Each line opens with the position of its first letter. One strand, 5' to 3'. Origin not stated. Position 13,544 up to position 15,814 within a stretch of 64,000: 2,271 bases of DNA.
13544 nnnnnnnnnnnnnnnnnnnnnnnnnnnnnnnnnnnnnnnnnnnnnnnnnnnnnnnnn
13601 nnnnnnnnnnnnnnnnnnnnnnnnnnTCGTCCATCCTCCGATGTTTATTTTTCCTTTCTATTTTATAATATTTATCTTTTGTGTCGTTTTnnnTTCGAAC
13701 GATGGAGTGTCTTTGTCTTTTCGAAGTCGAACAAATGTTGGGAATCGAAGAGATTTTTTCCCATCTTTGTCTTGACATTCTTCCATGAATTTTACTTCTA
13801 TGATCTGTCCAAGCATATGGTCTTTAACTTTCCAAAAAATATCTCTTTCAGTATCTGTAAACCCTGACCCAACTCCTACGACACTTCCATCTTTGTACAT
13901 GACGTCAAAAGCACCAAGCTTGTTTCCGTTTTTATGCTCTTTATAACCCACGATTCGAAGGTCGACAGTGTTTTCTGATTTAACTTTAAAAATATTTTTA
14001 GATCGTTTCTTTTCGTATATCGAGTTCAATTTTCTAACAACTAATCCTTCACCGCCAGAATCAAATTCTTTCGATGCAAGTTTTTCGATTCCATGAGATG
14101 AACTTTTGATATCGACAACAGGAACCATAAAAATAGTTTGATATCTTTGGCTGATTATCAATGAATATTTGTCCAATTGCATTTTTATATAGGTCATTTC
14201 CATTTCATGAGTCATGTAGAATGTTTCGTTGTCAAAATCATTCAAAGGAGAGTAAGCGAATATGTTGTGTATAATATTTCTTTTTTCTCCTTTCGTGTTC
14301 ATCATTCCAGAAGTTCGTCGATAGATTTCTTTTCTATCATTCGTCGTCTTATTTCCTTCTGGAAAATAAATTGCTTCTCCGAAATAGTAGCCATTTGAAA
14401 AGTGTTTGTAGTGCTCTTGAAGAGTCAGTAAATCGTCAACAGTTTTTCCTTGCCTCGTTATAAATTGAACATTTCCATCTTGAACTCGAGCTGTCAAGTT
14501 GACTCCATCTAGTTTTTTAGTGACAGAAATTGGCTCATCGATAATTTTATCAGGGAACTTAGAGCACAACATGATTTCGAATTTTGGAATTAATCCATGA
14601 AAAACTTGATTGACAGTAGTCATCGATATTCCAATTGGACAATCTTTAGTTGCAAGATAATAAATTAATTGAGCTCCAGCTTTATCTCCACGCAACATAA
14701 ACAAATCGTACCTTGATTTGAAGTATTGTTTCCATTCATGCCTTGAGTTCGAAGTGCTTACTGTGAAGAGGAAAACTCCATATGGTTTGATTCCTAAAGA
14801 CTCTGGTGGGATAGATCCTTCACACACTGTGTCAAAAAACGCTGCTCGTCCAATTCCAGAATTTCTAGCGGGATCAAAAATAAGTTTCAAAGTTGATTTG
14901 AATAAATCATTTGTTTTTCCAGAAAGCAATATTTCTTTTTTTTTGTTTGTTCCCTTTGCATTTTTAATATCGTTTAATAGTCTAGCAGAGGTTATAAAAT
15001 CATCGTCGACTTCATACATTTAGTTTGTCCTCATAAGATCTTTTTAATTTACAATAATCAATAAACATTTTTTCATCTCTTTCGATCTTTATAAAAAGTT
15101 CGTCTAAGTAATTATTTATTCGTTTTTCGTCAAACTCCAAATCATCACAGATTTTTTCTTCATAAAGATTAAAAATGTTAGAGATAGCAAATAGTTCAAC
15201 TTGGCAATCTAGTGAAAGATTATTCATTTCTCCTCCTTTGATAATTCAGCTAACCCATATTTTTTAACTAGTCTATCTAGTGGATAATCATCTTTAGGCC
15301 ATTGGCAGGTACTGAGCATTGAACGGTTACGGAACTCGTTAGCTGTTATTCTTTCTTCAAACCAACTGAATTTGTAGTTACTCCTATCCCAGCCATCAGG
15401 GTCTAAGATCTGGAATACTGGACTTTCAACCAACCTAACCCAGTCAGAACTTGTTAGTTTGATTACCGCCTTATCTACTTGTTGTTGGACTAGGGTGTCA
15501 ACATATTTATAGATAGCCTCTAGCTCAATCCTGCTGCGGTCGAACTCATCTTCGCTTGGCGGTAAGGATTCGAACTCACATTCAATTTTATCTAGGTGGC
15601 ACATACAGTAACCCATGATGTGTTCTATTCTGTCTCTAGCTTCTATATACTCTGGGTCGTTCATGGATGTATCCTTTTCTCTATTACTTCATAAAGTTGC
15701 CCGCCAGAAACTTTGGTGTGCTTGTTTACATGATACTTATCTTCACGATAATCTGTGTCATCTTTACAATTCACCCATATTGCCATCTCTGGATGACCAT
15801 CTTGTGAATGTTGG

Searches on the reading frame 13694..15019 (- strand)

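Call 18: search_protein_families(library=phrogs, max_evalue=0.001, proteins=[window:13694-15019:-])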
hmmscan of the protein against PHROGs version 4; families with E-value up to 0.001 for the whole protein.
window:13694-15019:- (442 aa): 3 families
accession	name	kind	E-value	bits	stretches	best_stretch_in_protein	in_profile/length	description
phrog_114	-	DNA, RNA and nucleotide metabolism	1.1e-65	223.5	1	14-440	94-505/634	ATP-dependent DNA ligase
phrog_30362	-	DNA, RNA and nucleotide metabolism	3.3e-09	37.9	1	322-440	15-141/144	DNA ligase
phrog_548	-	DNA, RNA and nucleotide metabolism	0.00028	21.1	0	256-349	136-231/341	RNA ligase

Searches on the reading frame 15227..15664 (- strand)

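Call 87: search_protein_families(library=phrogs, max_evalue=0.001, proteins=[window:15227-15664:-])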
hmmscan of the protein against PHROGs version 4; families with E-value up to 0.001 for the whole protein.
window:15227-15664:- (146 aa): 1 family
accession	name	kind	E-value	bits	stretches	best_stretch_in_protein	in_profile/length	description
phrog_11725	-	unknown function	1.2e-16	61.2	1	67-123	5-58/62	-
